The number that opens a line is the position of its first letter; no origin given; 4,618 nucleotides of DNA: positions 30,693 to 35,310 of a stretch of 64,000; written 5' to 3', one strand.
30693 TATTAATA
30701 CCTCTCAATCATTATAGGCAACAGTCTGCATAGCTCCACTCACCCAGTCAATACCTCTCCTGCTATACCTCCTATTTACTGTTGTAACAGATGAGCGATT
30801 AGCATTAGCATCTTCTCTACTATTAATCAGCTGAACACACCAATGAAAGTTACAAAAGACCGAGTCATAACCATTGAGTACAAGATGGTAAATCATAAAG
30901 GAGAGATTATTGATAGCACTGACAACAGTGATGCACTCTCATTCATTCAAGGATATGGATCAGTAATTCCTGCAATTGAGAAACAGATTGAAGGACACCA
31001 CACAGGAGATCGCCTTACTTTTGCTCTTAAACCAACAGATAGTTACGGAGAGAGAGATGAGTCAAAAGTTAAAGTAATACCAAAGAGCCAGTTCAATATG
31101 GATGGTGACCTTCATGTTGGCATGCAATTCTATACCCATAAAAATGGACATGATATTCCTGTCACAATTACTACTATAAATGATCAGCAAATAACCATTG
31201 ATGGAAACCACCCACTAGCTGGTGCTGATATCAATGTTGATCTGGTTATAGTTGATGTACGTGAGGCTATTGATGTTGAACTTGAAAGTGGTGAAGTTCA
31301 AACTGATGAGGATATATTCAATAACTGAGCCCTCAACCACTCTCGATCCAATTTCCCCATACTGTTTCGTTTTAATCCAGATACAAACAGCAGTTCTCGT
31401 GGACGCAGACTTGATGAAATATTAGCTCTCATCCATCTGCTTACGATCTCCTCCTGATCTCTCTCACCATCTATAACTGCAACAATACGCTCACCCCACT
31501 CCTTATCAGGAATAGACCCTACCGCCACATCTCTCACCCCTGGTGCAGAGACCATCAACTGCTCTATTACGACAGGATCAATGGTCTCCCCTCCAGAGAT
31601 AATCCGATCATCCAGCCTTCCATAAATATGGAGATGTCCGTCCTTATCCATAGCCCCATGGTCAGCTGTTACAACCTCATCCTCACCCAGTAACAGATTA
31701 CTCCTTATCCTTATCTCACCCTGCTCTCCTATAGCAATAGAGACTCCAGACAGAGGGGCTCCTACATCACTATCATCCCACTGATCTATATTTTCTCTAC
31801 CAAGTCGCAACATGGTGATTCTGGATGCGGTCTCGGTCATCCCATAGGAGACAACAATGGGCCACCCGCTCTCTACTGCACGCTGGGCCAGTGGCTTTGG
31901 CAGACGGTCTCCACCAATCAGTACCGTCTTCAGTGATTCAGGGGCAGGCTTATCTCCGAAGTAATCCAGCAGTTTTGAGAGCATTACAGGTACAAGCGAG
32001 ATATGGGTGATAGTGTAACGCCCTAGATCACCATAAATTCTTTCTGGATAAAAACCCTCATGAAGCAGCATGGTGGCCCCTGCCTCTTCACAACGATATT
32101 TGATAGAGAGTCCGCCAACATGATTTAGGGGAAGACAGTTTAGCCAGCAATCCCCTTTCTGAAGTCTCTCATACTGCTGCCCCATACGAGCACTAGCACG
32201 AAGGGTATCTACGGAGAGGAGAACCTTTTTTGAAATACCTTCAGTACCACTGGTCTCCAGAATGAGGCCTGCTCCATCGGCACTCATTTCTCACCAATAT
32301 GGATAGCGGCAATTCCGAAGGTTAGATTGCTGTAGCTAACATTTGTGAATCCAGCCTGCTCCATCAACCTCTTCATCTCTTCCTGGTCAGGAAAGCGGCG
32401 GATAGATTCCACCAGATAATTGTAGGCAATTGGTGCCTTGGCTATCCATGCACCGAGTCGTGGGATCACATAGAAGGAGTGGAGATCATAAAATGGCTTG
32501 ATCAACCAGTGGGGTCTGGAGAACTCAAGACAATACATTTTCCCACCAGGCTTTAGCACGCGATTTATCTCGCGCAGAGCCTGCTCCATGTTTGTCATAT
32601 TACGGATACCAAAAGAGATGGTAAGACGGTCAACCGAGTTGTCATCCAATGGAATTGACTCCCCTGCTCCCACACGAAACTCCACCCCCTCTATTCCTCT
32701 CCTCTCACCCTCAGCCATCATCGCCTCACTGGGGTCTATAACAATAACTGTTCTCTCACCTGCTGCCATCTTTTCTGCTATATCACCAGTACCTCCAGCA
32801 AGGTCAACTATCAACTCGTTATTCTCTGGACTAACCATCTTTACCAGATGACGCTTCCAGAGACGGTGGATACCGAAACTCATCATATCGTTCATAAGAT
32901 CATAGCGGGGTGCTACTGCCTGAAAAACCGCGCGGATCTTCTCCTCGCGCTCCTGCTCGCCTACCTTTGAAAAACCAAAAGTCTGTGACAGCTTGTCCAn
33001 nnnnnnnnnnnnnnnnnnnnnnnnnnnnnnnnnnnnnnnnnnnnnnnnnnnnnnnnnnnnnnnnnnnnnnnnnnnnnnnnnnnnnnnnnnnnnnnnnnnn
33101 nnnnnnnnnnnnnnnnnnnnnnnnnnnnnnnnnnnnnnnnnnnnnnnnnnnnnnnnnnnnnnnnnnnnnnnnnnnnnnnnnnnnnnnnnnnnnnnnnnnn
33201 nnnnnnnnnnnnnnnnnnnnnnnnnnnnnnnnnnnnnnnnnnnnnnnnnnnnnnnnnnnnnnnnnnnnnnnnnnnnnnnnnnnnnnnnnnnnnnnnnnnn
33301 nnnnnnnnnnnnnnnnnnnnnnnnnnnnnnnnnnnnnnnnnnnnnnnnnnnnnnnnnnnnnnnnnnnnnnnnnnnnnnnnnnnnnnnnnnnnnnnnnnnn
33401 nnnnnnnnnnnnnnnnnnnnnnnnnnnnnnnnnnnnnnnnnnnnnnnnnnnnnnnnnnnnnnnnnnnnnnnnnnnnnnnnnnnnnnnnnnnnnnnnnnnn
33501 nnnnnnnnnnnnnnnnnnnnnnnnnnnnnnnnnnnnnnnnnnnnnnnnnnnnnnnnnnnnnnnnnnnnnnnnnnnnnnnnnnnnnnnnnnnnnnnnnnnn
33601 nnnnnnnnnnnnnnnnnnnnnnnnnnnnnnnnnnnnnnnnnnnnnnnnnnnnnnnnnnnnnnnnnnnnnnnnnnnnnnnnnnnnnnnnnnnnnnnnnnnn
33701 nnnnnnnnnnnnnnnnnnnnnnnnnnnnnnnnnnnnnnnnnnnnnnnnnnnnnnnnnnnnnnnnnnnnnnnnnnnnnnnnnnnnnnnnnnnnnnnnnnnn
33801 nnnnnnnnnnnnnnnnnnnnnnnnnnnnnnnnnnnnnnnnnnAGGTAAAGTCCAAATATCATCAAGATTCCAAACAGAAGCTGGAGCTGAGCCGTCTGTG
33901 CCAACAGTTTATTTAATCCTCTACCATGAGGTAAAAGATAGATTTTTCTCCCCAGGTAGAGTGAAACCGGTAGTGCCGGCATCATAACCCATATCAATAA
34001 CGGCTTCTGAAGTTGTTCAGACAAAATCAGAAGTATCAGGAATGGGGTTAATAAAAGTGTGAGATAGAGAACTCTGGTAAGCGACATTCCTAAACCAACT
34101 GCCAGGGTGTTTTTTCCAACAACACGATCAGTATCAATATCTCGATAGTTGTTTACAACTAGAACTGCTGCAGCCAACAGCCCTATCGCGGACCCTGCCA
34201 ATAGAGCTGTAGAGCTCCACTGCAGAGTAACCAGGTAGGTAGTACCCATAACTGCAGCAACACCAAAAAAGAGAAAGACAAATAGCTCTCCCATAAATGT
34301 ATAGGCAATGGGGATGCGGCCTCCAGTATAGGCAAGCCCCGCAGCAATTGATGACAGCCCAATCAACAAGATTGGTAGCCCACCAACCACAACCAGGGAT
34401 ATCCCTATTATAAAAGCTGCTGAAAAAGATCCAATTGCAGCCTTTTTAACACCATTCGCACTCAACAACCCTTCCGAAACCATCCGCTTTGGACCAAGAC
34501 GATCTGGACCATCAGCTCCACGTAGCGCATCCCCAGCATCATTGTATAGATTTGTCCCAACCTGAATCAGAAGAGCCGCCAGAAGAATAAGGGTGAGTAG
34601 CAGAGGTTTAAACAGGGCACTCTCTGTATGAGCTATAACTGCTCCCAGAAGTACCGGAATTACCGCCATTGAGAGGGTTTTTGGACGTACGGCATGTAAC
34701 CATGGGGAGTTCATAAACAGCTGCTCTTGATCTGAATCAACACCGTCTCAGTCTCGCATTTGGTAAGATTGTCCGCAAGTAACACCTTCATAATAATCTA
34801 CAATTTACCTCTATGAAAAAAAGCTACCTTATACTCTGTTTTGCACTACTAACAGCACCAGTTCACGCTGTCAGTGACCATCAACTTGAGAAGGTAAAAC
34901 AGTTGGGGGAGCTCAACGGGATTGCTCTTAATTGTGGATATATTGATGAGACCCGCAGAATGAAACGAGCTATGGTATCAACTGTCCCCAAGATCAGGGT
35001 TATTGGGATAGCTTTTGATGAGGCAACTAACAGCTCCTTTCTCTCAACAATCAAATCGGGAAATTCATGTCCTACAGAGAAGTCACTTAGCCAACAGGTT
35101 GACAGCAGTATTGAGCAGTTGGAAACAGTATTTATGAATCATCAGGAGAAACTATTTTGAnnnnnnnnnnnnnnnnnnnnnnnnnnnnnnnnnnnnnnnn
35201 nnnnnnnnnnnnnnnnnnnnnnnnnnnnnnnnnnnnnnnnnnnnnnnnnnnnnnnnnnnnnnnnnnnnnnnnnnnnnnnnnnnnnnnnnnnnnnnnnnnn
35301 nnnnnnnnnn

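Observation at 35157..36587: ZnuA/TroA-like solute-binding domain with degenerate metal ligands fused to a SCO1/SenC copper chaperone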

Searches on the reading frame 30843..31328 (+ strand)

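Call 6: search_protein_families(library=pfam, proteins=[window:30843-31328:+], max_evalue=0.001)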
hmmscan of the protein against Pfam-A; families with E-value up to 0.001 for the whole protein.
window:30843-31328:+ (161 aa): 1 family
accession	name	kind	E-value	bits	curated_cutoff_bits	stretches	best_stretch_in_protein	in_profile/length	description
PF00254.34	FKBP_C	-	3.3e-09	37.4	21.1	1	3-81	5-83/94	FKBP-type peptidyl-prolyl cis-trans isomerase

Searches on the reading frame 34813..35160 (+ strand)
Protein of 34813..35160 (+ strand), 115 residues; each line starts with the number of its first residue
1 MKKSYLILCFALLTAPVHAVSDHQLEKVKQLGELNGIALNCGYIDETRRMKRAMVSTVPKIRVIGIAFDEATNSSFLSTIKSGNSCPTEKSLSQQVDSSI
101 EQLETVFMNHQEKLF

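Call 3: search_protein_families(library=pfam, proteins=[window:34813-35160:+], max_evalue=0.01)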
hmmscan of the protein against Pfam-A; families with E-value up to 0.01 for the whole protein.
window:34813-35160:+ (115 aa): 0 families

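Call 4: search_protein_families(library=ncbifam, proteins=[window:34813-35160:+], max_evalue=0.01)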
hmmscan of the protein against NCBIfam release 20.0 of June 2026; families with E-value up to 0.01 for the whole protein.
window:34813-35160:+ (115 aa): 0 families

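Call 29: find_homologous_proteins(query=window:34813-35157:+, max_evalue=0.001)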
Query window:34813-35157:+ (115 aa): 12 proteins with E <= 0.001 among 16 candidates.
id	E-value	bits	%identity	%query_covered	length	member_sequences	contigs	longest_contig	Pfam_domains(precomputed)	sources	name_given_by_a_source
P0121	1.4e-54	200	83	100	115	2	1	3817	-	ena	-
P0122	7.2e-52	192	81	100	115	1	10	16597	-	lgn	-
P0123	1.3e-46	175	99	74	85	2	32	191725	-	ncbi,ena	-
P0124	2.8e-33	132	63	86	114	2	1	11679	-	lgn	-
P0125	5.1e-33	131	62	85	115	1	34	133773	-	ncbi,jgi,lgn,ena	-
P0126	1.2e-31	127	62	84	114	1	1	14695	-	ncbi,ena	-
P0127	4.8e-31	125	64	77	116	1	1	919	-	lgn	-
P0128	5.2e-31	125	60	85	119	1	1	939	-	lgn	-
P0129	5.1e-21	92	50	91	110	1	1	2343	-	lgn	-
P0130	5.7e-21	92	48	88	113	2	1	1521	-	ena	-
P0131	2.4e-19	87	45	89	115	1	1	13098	-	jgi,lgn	-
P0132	2.8e-19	87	42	93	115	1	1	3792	-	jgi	jgi:hypothetical protein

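Call 43: find_homologous_proteins(query=A3, max_evalue=0.001)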
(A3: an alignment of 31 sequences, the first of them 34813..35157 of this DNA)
Query A3 (31 sequences) (115 aa, profile of the alignment): 517 proteins with E <= 0.001 among 5593 candidates; the best 120 are listed.
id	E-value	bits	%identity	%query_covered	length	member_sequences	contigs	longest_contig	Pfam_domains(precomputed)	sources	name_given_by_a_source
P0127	3.7e-38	148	64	77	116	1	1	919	-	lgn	-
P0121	6.0e-38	147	83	100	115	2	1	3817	-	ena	-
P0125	6.3e-38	147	62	85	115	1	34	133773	-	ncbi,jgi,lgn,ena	-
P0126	8.6e-38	146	62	84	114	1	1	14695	-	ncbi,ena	-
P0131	2.0e-37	145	45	89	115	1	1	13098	-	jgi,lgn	-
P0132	3.0e-37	145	42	93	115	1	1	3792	-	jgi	jgi:hypothetical protein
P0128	7.9e-37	143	60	85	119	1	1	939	-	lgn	-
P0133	1.0e-36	143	60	87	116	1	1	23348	-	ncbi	-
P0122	1.6e-36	142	81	100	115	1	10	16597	-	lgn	-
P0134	2.3e-36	142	51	83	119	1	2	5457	-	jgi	-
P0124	2.6e-36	142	63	86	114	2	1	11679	-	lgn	-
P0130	3.6e-36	141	48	88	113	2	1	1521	-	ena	-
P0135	4.2e-36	141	60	87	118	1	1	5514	-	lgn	-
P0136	1.5e-35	139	55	84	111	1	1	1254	-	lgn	-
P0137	7.6e-35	137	56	89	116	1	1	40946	-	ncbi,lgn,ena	-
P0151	5.1e-31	125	43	90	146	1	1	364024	-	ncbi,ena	-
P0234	8.7e-27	111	38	77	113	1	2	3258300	-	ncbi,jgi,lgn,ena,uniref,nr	ncbi:hypothetical protein [Dechloromonas sp. HYN0024]|jgi:hypothetical protein|uniref:hypothetical p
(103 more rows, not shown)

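Call 46: search_protein_families(library=pfam, alignment_id=A4, max_evalue=1)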
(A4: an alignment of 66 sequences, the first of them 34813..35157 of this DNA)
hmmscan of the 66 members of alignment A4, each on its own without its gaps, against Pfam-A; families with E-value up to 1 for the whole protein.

A. member 1, window:34813-35157:+ (115 aa): 2 families
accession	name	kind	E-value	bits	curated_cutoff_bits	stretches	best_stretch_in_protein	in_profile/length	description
PF04392.18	ABC_sub_bind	-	0.069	12.8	25.9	1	13-85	137-209/293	ABC transporter substrate binding protein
PF04008.19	Adenosine_kin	-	0.08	13.2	25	1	32-77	7-51/154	Adenosine specific kinase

B. families by the number of members that match (of 66 scanned): 21 families
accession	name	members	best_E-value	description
PF17567.7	DUF5473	4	0.012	Family of unknown function (DUF5473)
PF05616.18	Neisseria_TspB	2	0.054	Neisseria meningitidis TspB protein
PF02924.19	HDPD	2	0.16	Bacteriophage lambda head decoration protein D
PF25046.1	DUF7790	1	0.01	Domain of unknown function (DUF7790)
PF02317.23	Octopine_DH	1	0.034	NAD/NADP octopine/nopaline dehydrogenase, alpha-helical domain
PF13431.12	TPR_17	1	0.047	Tetratricopeptide repeat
PF04392.18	ABC_sub_bind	1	0.069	ABC transporter substrate binding protein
PF13794.12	MiaE_2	1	0.078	tRNA-(MS[2]IO[6]A)-hydroxylase (MiaE)-like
PF04008.19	Adenosine_kin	1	0.08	Adenosine specific kinase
PF20271.3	CATASP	1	0.089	CATRA-Associated Small Protein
PF12833.13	HTH_18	1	0.095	Helix-turn-helix domain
PF00270.35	DEAD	1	0.1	DEAD/DEAH box helicase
PF23484.1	YBR126W-A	1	0.11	YBR126W-A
PF06737.19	Transglycosylas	1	0.11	Transglycosylase-like domain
PF03487.18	IL13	1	0.13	Interleukin-13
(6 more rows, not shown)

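Call 51: predict_structure(alignment_id=A4)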
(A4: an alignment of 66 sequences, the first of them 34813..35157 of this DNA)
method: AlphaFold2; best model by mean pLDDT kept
length: 115 residues; sequences in the alignment: 66
mean_pLDDT: 87.8   pTM: 0.77
mean pLDDT of the five models: 87.8, 87.8, 87.6, 87.4, 87.3
residues with pLDDT >= 90: 87; 70-90: 4; 50-70: 19; < 50: 5
segments of 3 or more residues with pLDDT < 50: 113-115
pLDDT, mean of each block of 10 residues (from residue 1): 56 62 97 99 99 95 97 98 96 99 89 48
secondary structure, 60 per line:
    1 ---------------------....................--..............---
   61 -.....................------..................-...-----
elements in order: H22-41 H44-57 H62-82 H89-106

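Call 54: fold_search(model_id=the predicted structure, library=pdb)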
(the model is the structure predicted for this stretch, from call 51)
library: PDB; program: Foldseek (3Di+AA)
matches with E <= 10: 60; with E <= 0.001: 0
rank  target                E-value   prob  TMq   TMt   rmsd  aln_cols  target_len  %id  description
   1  9bye                  2.5e+00  0.07  0.21  0.16  12.6       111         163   17  Nanoparticle Crystal Structure of a Thermostabilized Mutant E.coli Ferritin ECFTNA (released 2025-11-26)
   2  8ptk_1                2.9e+00  0.12  0.29  0.10  17.0        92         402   12  Composite structure of Dynein-Dynactin-JIP3-LIS1 (released 2024-03-27)
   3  4xgs_A                3.2e+00  0.12  0.33  0.24  13.1       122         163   15  Crystal structure analysis of novel iron uptake mechanism of Gram-negative bacterial ferritin (released 2016-07-06)
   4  4cmy_A                3.2e+00  0.06  0.23  0.17  15.1       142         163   11  Chlorobium tepidum Ferritin (released 2014-11-26)
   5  4cmy_V                3.2e+00  0.06  0.22  0.17  15.1       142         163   11  Chlorobium tepidum Ferritin (released 2014-11-26)
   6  4cmy_S                3.8e+00  0.05  0.22  0.17  15.1       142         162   11  Chlorobium tepidum Ferritin (released 2014-11-26)
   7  4cmy_B                3.8e+00  0.05  0.22  0.17  15.1       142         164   11  Chlorobium tepidum Ferritin (released 2014-11-26)
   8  6sop                  4.9e+00  0.12  0.37  0.25  14.0       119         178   10  Metal free structure of SynFtn variant E62A (released 2020-01-29)
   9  3kx9_A                4.9e+00  0.08  0.31  0.23  12.3       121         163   12  Engineering a closed form of the Archaeoglobus fulgidus ferritin by site directed mutagenesis (released 2010-12-15)
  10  4ztt_E                5.2e+00  0.04  0.23  0.19  16.6       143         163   14  Crystal structures of ferritin mutants reveal diferric-peroxo intermediates (released 2016-06-15)
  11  6gka                  5.5e+00  0.12  0.37  0.25  14.0       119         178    9  20 minute Fe2+ soak structure of SynFtn (released 2019-01-23)
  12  5ouw                  5.5e+00  0.11  0.37  0.25  14.0       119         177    9  Metal free structure of SynFtn (released 2019-01-23)
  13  5xgo_B                5.8e+00  0.06  0.23  0.18  15.9        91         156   16  The Ferritin E-Domain: Toward Understanding Its Role in Protein Cage Assembly Through the Crystal Structure of a Maxi- (released 2018-02-28)
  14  7pf8                  6.1e+00  0.11  0.37  0.25  14.0       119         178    9  SynFtn Variant E141A (released 2021-12-08)
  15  9kle                  6.1e+00  0.07  0.30  0.21  14.4       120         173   12  Crystal structure of Horse spleen L-ferritin mutant (R52F/E56F/R59F/E63F) with Nile Red (released 2025-03-05)
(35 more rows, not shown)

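Call 64: find_encoding_contigs(protein=P0234, flank=7000, max_places=1)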
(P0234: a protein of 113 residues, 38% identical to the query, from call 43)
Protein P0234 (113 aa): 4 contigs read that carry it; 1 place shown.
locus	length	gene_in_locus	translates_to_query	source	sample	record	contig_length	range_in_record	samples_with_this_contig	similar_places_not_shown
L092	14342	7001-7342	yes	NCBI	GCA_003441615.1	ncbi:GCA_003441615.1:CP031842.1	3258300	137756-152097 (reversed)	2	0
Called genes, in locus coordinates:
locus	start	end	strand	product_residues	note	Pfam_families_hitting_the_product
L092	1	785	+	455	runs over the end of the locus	PF00072:Response_reg, PF13428:TPR_14 (faint), PF13432:TPR_16 (faint), PF14559:TPR_19 (weak)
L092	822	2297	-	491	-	PF01656:CbiA, PF13500:AAA_26, PF07685:GATase_3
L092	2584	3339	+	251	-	PF00881:Nitroreductase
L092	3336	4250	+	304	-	PF03186:CobD_Cbib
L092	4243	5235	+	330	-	PF00155:Aminotran_1_2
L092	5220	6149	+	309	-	PF01497:Peripla_BP_2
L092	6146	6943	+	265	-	PF01497:Peripla_BP_2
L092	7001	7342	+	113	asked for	-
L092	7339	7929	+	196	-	PF02630:SCO1-SenC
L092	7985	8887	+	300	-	PF04392:ABC_sub_bind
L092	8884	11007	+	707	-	PF09984:sCache_4 (weak), PF00672:HAMP, PF00990:GGDEF, PF00563:EAL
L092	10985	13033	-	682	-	PF07715:Plug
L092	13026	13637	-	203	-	PF07238:PilZ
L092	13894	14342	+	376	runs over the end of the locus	PF00561:Abhydrolase_1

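Call 65: find_encoding_contigs(protein=P0151, flank=7000, max_places=1)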
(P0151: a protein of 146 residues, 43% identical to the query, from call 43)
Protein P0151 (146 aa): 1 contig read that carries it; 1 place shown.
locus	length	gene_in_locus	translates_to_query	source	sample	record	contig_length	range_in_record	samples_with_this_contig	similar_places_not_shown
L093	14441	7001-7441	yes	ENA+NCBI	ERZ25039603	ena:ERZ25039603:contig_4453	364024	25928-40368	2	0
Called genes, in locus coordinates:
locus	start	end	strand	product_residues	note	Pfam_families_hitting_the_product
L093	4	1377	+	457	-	PF11898:DUF3418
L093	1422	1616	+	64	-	PF11898:DUF3418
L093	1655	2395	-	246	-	-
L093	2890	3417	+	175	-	PF11845:Tll0287-like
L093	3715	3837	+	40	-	-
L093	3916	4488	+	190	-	PF00313:CSD, PF05901:Excalibur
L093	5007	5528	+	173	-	PF13302:Acetyltransf_3 (weak), PF13527:Acetyltransf_9 (weak), PF00583:Acetyltransf_1, PF13673:Acetyltransf_10, PF13508:Acetyltransf_7, PF08445:FR47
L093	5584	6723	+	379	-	PF04389:Peptidase_M28 (weak), PF01546:Peptidase_M20, PF07687:M20_dimer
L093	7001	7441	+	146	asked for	-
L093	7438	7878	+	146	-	PF02630:SCO1-SenC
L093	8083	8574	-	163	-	-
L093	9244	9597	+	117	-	-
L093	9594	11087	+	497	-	PF18764:nos_propeller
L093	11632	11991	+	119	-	PF00034:Cytochrom_C (weak)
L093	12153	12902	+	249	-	PF00034:Cytochrom_C, PF13442:Cytochrome_CBB3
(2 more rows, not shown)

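Call 87: search_solved_structures(query=A4, max_evalue=10)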
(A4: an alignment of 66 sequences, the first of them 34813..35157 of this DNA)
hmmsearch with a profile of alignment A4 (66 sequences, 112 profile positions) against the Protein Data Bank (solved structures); distinct sequences matched with E-value up to 10: 0.
